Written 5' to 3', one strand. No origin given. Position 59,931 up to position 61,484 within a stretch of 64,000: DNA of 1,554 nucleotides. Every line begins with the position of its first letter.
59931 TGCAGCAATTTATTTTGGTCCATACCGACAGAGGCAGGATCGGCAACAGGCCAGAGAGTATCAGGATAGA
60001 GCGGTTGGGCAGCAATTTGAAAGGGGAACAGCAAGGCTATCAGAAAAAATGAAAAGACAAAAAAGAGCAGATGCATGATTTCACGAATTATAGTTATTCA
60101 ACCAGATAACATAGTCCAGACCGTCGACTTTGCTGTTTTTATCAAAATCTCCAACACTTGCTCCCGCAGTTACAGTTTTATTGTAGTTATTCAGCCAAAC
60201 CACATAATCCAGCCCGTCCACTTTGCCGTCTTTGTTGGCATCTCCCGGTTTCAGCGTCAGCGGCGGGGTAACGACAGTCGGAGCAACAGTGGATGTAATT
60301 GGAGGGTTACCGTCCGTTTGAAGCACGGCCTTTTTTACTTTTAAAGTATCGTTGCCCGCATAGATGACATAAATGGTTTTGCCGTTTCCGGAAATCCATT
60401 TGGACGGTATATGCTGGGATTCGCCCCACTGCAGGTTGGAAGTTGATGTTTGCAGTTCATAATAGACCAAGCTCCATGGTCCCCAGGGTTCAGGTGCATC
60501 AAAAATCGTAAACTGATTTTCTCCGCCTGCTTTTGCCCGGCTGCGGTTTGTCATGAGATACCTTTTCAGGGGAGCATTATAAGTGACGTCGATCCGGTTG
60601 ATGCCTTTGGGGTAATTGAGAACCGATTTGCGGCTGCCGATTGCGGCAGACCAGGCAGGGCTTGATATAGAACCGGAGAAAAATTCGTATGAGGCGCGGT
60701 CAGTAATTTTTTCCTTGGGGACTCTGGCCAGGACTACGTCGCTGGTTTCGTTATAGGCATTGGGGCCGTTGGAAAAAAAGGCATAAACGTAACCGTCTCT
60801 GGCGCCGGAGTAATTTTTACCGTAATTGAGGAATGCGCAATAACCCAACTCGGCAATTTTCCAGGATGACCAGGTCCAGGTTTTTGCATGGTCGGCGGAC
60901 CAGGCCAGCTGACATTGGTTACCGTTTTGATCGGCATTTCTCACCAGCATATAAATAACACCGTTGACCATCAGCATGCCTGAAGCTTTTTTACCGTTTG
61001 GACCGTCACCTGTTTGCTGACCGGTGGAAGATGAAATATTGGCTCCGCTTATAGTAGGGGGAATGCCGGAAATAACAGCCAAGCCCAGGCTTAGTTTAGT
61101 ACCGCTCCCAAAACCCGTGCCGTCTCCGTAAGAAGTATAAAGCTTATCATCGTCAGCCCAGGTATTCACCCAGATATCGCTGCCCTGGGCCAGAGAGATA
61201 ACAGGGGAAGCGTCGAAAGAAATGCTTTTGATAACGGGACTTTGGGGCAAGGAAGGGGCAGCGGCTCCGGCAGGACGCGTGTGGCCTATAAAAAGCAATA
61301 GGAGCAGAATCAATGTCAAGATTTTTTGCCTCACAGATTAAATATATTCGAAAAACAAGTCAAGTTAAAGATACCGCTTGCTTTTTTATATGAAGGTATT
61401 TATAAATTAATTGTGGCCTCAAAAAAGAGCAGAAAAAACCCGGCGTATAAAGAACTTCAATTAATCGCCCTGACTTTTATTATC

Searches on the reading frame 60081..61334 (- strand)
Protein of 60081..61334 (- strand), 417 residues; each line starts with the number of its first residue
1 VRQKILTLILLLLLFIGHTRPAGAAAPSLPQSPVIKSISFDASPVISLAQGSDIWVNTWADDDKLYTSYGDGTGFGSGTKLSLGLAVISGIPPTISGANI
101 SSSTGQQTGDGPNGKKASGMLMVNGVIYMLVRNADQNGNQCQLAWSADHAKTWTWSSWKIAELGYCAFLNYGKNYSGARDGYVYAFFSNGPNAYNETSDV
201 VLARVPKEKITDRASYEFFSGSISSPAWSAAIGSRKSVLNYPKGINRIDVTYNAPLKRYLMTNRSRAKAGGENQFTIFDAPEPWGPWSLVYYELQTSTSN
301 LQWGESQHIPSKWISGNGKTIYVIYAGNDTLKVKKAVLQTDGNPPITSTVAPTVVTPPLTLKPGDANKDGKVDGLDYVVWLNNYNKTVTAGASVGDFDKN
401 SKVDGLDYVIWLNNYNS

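Call 20: search_protein_families(library=pfam, proteins=[window:60081-61334:-], max_evalue=0.01)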
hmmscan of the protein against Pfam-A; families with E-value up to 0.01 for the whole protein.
window:60081-61334:- (417 aa): 2 families
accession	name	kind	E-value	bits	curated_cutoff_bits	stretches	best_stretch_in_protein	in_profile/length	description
PF13810.12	DUF4185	-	7.6e-11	42.2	39.5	1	126-289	105-266/309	Domain of unknown function (DUF4185)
PF00404.24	Dockerin_1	-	0.00027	21.5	22.9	1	363-410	1-51/57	Dockerin type I domain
